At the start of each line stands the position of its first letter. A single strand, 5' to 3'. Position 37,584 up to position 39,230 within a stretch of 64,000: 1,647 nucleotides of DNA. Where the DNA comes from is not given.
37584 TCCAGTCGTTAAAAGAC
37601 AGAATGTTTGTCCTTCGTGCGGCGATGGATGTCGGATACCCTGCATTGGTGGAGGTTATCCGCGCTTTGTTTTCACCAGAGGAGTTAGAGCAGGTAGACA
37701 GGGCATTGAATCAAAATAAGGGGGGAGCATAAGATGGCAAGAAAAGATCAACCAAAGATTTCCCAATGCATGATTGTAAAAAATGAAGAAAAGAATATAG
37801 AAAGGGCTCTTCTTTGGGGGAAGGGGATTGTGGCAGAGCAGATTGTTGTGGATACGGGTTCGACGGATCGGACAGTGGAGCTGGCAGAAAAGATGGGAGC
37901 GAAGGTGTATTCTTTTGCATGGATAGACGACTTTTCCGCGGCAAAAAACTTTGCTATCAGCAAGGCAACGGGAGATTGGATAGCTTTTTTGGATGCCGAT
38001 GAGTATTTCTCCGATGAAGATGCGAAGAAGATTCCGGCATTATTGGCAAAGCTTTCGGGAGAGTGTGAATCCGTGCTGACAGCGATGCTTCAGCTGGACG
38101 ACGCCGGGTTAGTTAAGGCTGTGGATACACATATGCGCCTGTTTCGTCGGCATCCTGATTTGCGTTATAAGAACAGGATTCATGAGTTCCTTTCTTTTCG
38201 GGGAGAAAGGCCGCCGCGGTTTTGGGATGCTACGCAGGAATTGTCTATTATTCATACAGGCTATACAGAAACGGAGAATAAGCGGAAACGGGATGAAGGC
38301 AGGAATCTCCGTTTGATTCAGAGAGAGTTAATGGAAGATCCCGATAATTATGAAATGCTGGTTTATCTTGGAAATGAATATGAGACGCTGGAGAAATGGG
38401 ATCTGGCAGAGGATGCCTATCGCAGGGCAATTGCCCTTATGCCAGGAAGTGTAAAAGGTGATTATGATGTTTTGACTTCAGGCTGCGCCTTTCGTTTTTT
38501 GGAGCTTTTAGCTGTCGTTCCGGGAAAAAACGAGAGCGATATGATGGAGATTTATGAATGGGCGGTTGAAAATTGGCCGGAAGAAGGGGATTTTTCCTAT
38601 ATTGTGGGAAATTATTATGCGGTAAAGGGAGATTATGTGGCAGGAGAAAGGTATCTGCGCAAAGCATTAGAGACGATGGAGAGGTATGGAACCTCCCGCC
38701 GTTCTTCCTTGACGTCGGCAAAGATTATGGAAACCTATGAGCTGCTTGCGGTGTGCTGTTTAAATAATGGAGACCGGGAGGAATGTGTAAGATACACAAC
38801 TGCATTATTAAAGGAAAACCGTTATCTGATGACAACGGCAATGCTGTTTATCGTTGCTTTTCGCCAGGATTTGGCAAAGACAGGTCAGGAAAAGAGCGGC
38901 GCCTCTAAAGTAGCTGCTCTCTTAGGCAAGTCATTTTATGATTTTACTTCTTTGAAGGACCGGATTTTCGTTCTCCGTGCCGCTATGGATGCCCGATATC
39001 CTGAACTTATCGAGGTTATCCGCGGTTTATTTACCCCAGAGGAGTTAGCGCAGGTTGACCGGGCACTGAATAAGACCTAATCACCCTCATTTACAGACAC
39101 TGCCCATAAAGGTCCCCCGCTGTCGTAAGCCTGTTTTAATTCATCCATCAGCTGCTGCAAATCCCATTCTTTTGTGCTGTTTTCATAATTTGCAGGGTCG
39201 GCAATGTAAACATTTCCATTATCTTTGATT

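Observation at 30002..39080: Flagellin locus with four tandem GT2-TPR glycosyltransferase paralogues and a divergent GT11 fucosyltransferase, but no sugar-biosynthesis genes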

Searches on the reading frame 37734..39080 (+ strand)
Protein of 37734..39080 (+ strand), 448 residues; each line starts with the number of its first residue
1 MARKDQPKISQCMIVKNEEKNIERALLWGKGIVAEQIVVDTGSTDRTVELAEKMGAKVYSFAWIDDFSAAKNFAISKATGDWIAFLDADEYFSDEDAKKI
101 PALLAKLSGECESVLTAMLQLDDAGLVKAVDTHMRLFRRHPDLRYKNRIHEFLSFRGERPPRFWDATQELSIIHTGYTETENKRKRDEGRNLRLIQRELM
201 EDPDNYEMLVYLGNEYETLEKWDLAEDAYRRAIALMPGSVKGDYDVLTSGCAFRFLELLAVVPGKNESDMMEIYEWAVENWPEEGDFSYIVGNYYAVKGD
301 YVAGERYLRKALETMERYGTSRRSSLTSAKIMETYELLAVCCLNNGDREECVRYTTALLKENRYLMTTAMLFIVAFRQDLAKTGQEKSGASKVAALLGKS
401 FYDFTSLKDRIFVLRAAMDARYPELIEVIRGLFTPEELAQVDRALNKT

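Call 3: search_protein_families(library=pfam, proteins=[window:37734-39080:+], max_evalue=0.01)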
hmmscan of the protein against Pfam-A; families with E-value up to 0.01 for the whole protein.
window:37734-39080:+ (448 aa): 8 families
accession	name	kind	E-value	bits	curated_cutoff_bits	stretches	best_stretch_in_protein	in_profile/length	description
PF00535.33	Glycos_transf_2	-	5.7e-18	65.9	23.3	1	12-100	3-99/168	Glycosyl transferase family 2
PF07719.23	TPR_2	-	7e-10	38.7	27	1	209-238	4-33/34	Tetratricopeptide repeat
PF00515.34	TPR_1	-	4e-07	30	27.8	1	209-237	4-32/34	Tetratricopeptide repeat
PF13432.12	TPR_16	-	5.2e-07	30.4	32.7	0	274-313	20-59/65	Tetratricopeptide repeat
PF13704.12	Glyco_tranf_2_4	-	1.4e-05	26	27.5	1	16-103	1-97/98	Glycosyl transferase family 2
PF10111.15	Glyco_tranf_2_2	-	2.2e-05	24.5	27.3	1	33-105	29-107/276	Glycosyltransferase like family 2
PF13424.12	TPR_12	-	3.5e-05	24.4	30.1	0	193-236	31-75/77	Tetratricopeptide repeat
PF13428.12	TPR_14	-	0.00012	22.8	23.5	0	209-235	4-30/44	Tetratricopeptide repeat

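Call 10: search_solved_structures(query=window:37734-39080:+, max_evalue=0.01, show_alignments=1)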
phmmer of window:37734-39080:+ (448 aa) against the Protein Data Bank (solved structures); distinct sequences matched with E-value up to 0.01: 19.
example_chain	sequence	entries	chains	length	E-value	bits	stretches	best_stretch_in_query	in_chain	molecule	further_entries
22ao_A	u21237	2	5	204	1.3e-29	106.1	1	6-201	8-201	GmaR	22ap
7msp_A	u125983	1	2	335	7e-23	83.9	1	3-233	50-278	SPbeta prophage-derived glycosyltransferase SunS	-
7msn_A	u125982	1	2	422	1.3e-22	83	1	3-233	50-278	SPbeta prophage-derived glycosyltransferase SunS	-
7msk_A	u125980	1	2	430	2.4e-17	65.7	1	6-235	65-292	Glyco_trans_2-like domain-containing protein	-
9qhb_A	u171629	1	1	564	3.8e-10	42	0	269-327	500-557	Engineered tetratricopeptide repeat protein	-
9qhc_A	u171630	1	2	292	1.6e-06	30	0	271-328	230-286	Engineered tetratricopeptide repeat protein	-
3bcv_A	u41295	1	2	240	3.5e-06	28.9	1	7-156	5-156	Putative glycosyltransferase protein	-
8bu0_A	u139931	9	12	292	1.9e-05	26.5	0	202-328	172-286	Consensus tetratricopeptide repeat protein | Crystal structure of an 8-repeat consensus TPR superhelix with Zinc. | Monomer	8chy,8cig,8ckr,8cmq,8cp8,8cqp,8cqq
7obi_A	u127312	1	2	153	0.00045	22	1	185-314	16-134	CTPR-rv4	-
8fwd_1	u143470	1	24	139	0.00051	21.8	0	186-238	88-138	O43-rpxdoc-EK1_B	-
5tze_C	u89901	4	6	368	0.001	20.8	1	35-104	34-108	Glycosyl transferase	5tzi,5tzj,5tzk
5tz8_A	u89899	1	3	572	0.0023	19.7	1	35-104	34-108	Glycosyl transferase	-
8far_A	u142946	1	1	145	0.0027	19.4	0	199-240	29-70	I432-1-CC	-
5hrz_A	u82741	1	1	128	0.0035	19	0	268-330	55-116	TPR domain protein 1na0C3_3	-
2wqh_A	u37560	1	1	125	0.0044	18.7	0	202-321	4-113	CTPR3Y3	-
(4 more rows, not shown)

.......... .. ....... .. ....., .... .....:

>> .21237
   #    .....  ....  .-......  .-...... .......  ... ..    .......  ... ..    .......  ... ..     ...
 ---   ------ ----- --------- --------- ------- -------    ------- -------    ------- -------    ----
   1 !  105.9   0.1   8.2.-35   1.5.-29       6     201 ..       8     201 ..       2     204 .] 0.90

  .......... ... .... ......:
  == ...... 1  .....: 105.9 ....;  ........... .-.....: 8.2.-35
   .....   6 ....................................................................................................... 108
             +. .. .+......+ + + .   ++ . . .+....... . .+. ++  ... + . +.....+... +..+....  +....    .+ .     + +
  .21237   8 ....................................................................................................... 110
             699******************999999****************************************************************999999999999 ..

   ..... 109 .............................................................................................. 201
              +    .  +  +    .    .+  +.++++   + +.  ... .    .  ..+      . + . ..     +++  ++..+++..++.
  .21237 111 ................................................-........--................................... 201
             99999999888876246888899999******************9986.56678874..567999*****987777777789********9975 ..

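Call 13: find_related_loci(query=A1, collection=genome_contigs, flank=10000)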
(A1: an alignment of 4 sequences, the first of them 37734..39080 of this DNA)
Query A1 (448 aa) in genome_contigs; peptide patterns used: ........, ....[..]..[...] (x = any residue, [..] = any of these).
600 stretches matched a pattern (row limit reached: there are more); 448 encode a relative of the query (tblastn E <= 1e-3); the best 80 are kept; 77 distinct loci.
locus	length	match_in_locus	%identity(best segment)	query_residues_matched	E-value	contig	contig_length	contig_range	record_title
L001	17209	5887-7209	66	9-447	0e+0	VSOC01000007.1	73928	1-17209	MAG: Lachnospiraceae bacterium isolate S9743_S8_spades_bin.10 S9743_S8_bin.10_contig_7, whole genome shotgun sequence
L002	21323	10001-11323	65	9-447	0e+0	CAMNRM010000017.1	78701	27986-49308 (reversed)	MAG: uncultured Clostridium sp. isolate SRR19792994_bin.56_metawrap_v1.3_MAG genome assembly, contig: ERZ12290372_592, w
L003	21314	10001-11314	60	9-448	5e-174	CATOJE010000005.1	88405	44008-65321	MAG TPA_asm: uncultured Lachnospiraceae bacterium isolate MGG30527_1680015434 genome assembly, contig: SAMEA27200668_109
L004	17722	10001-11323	57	5-444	4e-167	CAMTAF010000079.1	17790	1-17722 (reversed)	MAG TPA_asm: uncultured Hungatella sp. isolate SRR12358626_bin.4_metawrap_v1.3_MAG genome assembly, contig: NODE.1772_le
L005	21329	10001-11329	57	4-447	2e-163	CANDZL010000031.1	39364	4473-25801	MAG TPA_asm: uncultured Hungatella sp. isolate SRR18439530_bin.9_metawrap_v1.3_MAG genome assembly, contig: NODE.262_len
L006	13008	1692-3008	56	7-445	7e-163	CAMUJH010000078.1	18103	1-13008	MAG TPA_asm: uncultured Hungatella sp. isolate SRR14038232_bin.39_metawrap_v1.3_MAG genome assembly, contig: NODE.3913_l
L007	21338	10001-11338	56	1-447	2e-160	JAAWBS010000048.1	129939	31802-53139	MAG: Hungatella sp. isolate ABMPRH_203_1 k141_755319, whole genome shotgun sequence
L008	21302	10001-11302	54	8-441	3e-159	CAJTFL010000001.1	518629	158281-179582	Lachnospiraceae bacterium isolate C49_72_CC_BP genome assembly, contig: MGBC000168.1, whole genome shotgun sequence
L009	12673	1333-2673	52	1-446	4e-155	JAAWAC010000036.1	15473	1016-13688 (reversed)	MAG: Lachnospiraceae bacterium isolate ABMPRH_277_0 k141_972110, whole genome shotgun sequence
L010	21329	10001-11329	52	1-447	3e-152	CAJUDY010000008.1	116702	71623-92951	MAG TPA_asm: uncultured Lachnospiraceae bacterium isolate MGBC128103 genome assembly, contig: MGBC128103.8, whole genome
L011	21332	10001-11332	54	1-445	6e-151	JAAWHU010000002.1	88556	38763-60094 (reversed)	MAG: Hungatella sp. isolate ABMPRH_201_1 SL341416_scaffold_321, whole genome shotgun sequence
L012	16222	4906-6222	52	9-447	5e-145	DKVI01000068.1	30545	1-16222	MAG TPA_asm: Lachnospiraceae bacterium UBA7182 UBA7182_contig_2091, whole genome shotgun sequence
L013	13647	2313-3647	50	1-445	7e-143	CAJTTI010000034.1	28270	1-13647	MAG TPA_asm: uncultured Lachnospiraceae bacterium isolate MGBC113602 genome assembly, contig: MGBC113602.34, whole genom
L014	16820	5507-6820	51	9-446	2e-142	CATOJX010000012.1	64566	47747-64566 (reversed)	MAG TPA_asm: uncultured Lachnospiraceae bacterium isolate MGG29070_1680015493 genome assembly, contig: SRR9205165_328, w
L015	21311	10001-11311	50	8-448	2e-142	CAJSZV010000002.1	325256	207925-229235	Clostridiaceae bacterium isolate A68_60.CX.DSS genome assembly, contig: MGBC000080.2, whole genome shotgun sequence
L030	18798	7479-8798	58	6-445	2e-171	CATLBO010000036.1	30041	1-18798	MAG TPA_asm: uncultured Hungatella sp. isolate MGG05667_1680015442 genome assembly, contig: ERR3199558_1432, whole genom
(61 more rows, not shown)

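Call 14: find_homologous_proteins(query=window:37734-39080:+, max_evalue=1e-10)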
Query window:37734-39080:+ (448 aa): 5083 proteins with E <= 1e-10 among 8000 candidates; the best 120 are listed.
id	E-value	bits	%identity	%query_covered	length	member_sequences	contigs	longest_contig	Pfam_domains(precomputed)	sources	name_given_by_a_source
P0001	5.6e-293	989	99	99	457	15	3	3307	PF00515.35,PF13424.13,PF13432.13,PF00535.33,PF07719.24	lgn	-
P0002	3.0e-266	901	90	100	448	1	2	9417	PF10111.15,PF00515.35,PF13432.13,PF00535.33,PF07719.24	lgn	-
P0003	1.3e-240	816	81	100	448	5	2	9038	PF13432.13,PF00535.33,PF07719.24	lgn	-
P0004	2.5e-239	812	80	99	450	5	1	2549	PF10111.15,PF13432.13,PF00535.33,PF07719.24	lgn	-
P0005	4.3e-172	590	52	77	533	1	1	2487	PF10111.15,PF00515.35,PF13424.13,PF00535.33,PF07719.24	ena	-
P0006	1.8e-171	588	61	99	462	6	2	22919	PF00515.35,PF00535.33,PF07719.24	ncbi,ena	-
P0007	5.3e-171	587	61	100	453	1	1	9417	PF00515.35,PF00535.33,PF07719.24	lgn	-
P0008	2.0e-168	578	60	98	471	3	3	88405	PF10111.15,PF13428.13,PF00535.33,PF07719.24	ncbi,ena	-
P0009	3.3e-166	571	56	100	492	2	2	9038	PF00515.35,PF13428.13,PF00535.33,PF07719.24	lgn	-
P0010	2.4e-165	568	58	100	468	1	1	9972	PF00515.35,PF13428.13,PF00535.33,PF07719.24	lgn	-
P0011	1.7e-164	565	58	100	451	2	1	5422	PF10111.15,PF00535.33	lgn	-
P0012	4.2e-164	564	58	100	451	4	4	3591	PF10111.15,PF00535.33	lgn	-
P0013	2.1e-163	562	58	97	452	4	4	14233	PF00515.35,PF13432.13,PF13428.13,PF00535.33,PF07719.24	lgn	-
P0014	3.3e-163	561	57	100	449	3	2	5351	PF00515.35,PF13424.13,PF13432.13,PF13428.13,PF00535.33,PF07719.24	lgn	-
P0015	2.0e-162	559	57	100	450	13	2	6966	PF10111.15,PF00535.33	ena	-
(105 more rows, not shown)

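Call 20: search_protein_families(library=pfam, proteins=[L007:11363-13948:+, L005:11350-14169:+, L030:7401-10082:+, L010:11338-13923:+], max_evalue=0.001)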
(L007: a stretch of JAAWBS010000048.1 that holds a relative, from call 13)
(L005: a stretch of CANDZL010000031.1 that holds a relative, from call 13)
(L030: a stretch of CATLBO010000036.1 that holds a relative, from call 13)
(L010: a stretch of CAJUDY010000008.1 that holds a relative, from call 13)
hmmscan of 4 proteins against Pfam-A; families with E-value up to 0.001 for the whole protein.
L007:11363-13948:+ (861 aa): 8 families
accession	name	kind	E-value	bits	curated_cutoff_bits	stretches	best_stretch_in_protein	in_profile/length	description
PF00535.33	Glycos_transf_2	-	4.8e-18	66.1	23.3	1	9-132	3-131/168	Glycosyl transferase family 2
PF13524.12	Glyco_trans_1_2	-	1.7e-13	51.2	25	1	708-856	1-144/144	Glycosyl transferase-like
PF07719.23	TPR_2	-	6.4e-08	32.6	27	1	205-236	2-33/34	Tetratricopeptide repeat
PF13181.12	TPR_8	-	1.8e-07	31.2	25.7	1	205-236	2-33/34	Tetratricopeptide repeat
PF10111.15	Glyco_tranf_2_2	-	2.6e-06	27.6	27.3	1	31-123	30-130/276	Glycosyltransferase like family 2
PF13704.12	Glyco_tranf_2_4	-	2.9e-06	28.1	27.5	1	13-94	1-89/98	Glycosyl transferase family 2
PF00515.34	TPR_1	-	3e-05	24.1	27.8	1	205-236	2-33/34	Tetratricopeptide repeat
PF13424.12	TPR_12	-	0.00026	21.5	30.1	0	198-234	39-75/77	Tetratricopeptide repeat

L005:11350-14169:+ (939 aa): 6 families
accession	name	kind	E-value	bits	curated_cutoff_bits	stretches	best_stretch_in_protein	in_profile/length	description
PF13524.12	Glyco_trans_1_2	-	6.5e-16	59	25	1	785-929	5-143/144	Glycosyl transferase-like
PF00535.33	Glycos_transf_2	-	2.1e-15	57.5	23.3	1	12-126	3-122/168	Glycosyl transferase family 2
PF07719.23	TPR_2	-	3.5e-09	36.5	27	1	209-239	4-34/34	Tetratricopeptide repeat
PF00515.34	TPR_1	-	2.1e-08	34.1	27.8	1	207-239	2-34/34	Tetratricopeptide repeat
PF13704.12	Glyco_tranf_2_4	-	6.2e-06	27.1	27.5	1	16-101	1-95/98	Glycosyl transferase family 2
PF13181.12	TPR_8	-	0.00014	22.2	25.7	1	209-238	4-33/34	Tetratricopeptide repeat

L030:7401-10082:+ (893 aa): 11 families
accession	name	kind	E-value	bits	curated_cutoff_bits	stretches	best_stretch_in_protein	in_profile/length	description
PF00535.33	Glycos_transf_2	-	4.1e-16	59.8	23.3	1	33-128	3-106/168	Glycosyl transferase family 2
PF13524.12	Glyco_trans_1_2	-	1.4e-12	48.2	25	1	737-883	4-144/144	Glycosyl transferase-like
PF07719.23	TPR_2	-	7.4e-10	38.6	27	1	230-259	4-33/34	Tetratricopeptide repeat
PF00515.34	TPR_1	-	2.6e-06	27.5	27.8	1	231-259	5-33/34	Tetratricopeptide repeat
PF13704.12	Glyco_tranf_2_4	-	5.2e-06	27.3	27.5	1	37-118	1-89/98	Glycosyl transferase family 2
PF10111.15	Glyco_tranf_2_2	-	2.6e-05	24.3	27.3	1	55-145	30-128/276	Glycosyltransferase like family 2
PF13428.12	TPR_14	-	3.9e-05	24.4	23.5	0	230-256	4-30/44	Tetratricopeptide repeat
PF14559.12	TPR_19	-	0.00017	22.3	25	0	220-258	18-56/68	Tetratricopeptide repeat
PF13432.12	TPR_16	-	0.00024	21.9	32.7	0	218-255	22-59/65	Tetratricopeptide repeat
PF00258.30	Flavodoxin_1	-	0.00026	21.6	25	0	402-482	54-141/143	Flavodoxin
PF13424.12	TPR_12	-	0.00029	21.4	30.1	0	232-259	8-34/77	Tetratricopeptide repeat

L010:11338-13923:+ (861 aa): 6 families
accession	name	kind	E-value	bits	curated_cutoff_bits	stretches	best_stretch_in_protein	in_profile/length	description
PF00535.33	Glycos_transf_2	-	2.9e-17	63.6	23.3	1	23-122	3-110/168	Glycosyl transferase family 2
PF13524.12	Glyco_trans_1_2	-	6.1e-11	42.9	25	1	706-851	4-143/144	Glycosyl transferase-like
PF07719.23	TPR_2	-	6.8e-08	32.5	27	0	220-249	4-33/34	Tetratricopeptide repeat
PF00515.34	TPR_1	-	1e-05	25.5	27.8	0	219-245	3-29/34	Tetratricopeptide repeat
PF10111.15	Glyco_tranf_2_2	-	1.3e-05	25.2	27.3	1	45-136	30-130/276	Glycosyltransferase like family 2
PF13704.12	Glyco_tranf_2_4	-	5.4e-05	24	27.5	1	27-108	1-89/98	Glycosyl transferase family 2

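Call 38: predict_structure(alignment_id=A2)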
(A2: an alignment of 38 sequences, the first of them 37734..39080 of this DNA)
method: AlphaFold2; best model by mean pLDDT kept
length: 448 residues; sequences in the alignment: 38
mean_pLDDT: 91.7   pTM: 0.81
mean pLDDT of the five models: 91.7, 91.3, 90.9, 89.4, 89.2
residues with pLDDT >= 90: 347; 70-90: 84; 50-70: 13; < 50: 4
segments of 3 or more residues with pLDDT < 50: 1-3
pLDDT, mean of each block of 10 residues (from residue 1): 69 94 94 96 96 98 92 96 94 95 89 92 82 92 88 86 92 80 72 91 94 91 95 94 89 95 88 97 96 96 98 93 85 96 97 97 96 96 92 96 95 96 96 92 73
secondary structure, 60 per line:
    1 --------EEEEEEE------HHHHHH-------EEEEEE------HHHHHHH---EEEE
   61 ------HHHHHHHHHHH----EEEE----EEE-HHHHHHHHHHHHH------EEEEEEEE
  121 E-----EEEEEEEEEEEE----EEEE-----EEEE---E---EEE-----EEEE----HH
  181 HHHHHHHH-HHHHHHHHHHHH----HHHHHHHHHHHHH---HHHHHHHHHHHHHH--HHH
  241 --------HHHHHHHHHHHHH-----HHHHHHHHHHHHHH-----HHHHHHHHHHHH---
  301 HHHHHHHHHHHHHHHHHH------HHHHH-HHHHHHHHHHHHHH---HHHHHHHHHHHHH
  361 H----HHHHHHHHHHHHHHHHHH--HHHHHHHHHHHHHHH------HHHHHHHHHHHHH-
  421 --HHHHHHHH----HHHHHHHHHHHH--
elements in order: E9-15 H22-27 E35-40 H47-53 E57-60 H67-77 E82-85 E90-92 H94-106 E113-121 E127-138 E143-146 E152-155 E163-165 E171-174 H179-188 H190-201 H206-218 H222-235 H249-261 H267-280 H286-297 H301-318 H325-329 H331-344 H348-361 H366-383 H386-400 H407-419 H423-430 H435-446

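Call 42: fold_search(model_id=the predicted structure, library=pdb)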
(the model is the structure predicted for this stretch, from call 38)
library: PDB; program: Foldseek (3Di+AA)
matches with E <= 10: 1702; with E <= 0.001: 431
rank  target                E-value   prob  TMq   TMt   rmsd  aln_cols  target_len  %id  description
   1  7msk_B                1.4e-17  1.00  0.57  0.60  12.2       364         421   22  ThuS glycosin S-glycosyltransferase (released 2022-04-13)
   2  7msp_A                1.9e-17  1.00  0.54  0.71   3.3       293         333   26  SunS glycosin S-glycosyltransferase (released 2022-04-13)
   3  7msn_B                2.7e-17  1.00  0.54  0.58  13.7       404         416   22  SunS glycosin S-glycosyltransferase (released 2022-04-13)
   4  7msp_B                3.5e-17  1.00  0.55  0.73   3.4       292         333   26  SunS glycosin S-glycosyltransferase (released 2022-04-13)
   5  7msk_A                6.0e-17  1.00  0.56  0.60  12.9       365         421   22  ThuS glycosin S-glycosyltransferase (released 2022-04-13)
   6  7msn_A                1.3e-16  1.00  0.43  0.46  11.1       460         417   17  SunS glycosin S-glycosyltransferase (released 2022-04-13)
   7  5tzi                  5.2e-08  1.00  0.31  0.40  13.1       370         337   14  Crystal structure of S. aureus TarS 1-349 (released 2017-01-04)
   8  8chy                  8.8e-08  1.00  0.28  0.40   9.2       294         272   19  Crystal structure of an 8-repeat consensus TPR superhelix with Zinc. (released 2024-02-21)
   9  6p61_C                1.1e-07  1.00  0.32  0.70   3.5       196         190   20  Structure of a Glycosyltransferase from Leptospira borgpetersenii serovar Hardjo-bovis (strain JB197) (released 2019-07-10)
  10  9jn3_A                1.4e-07  1.00  0.37  0.53   9.6       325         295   15  Crystal structure of AvpGT in complex with Ara-A (released 2025-01-29)
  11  8viw_A                1.6e-07  1.00  0.28  0.23   8.9       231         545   19  Cryo-EM structure of heparosan synthase 2 from Pasteurella multocida with polysaccharide in the GlcNAc-T active site (released 2024-07-24)
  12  6p61_B                1.7e-07  1.00  0.32  0.69   3.7       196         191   20  Structure of a Glycosyltransferase from Leptospira borgpetersenii serovar Hardjo-bovis (strain JB197) (released 2019-07-10)
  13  8vh8_B                1.7e-07  1.00  0.29  0.25   8.7       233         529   19  Crystal structure of heparosan synthase 2 from Pasteurella multocida at 2.85 A (released 2024-09-04)
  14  8vh8_A                1.7e-07  1.00  0.28  0.24   8.6       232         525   18  Crystal structure of heparosan synthase 2 from Pasteurella multocida at 2.85 A (released 2024-09-04)
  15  8vh7_A                1.9e-07  1.00  0.28  0.24   8.7       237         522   18  Crystal structure of heparosan synthase 2 from Pasteurella multocida at 1.98 A (released 2024-07-24)
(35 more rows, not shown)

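Call 59: find_encoding_contigs(protein=P0002, flank=10000, max_places=2)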
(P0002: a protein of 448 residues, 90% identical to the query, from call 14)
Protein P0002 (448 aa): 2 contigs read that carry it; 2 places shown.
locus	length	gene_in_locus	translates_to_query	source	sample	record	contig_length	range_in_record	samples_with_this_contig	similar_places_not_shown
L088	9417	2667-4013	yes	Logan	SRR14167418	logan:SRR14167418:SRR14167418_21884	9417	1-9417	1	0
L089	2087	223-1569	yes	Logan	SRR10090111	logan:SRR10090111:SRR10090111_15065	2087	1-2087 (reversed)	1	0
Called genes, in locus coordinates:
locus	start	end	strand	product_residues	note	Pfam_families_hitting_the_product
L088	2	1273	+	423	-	?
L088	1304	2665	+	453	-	PF00535:Glycos_transf_2, PF00515:TPR_1 (weak), PF07719:TPR_2 (weak)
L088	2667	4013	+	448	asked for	PF00535:Glycos_transf_2, PF10111:Glyco_tranf_2_2 (faint), PF13432:TPR_16 (faint), PF00515:TPR_1 (faint), PF07719:TPR_2 (faint)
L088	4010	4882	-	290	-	PF13529:Peptidase_C39_2, PF03412:Peptidase_C39 (weak)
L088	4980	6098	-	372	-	PF00072:Response_reg, PF01339:CheB_methylest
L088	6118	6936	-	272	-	PF03705:CheR_N, PF01739:CheR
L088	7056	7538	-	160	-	PF01584:CheW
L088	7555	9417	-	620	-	?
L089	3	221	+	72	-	?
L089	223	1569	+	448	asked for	PF00535:Glycos_transf_2, PF10111:Glyco_tranf_2_2 (faint), PF13432:TPR_16 (faint), PF00515:TPR_1 (faint), PF07719:TPR_2 (faint)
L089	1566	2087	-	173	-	?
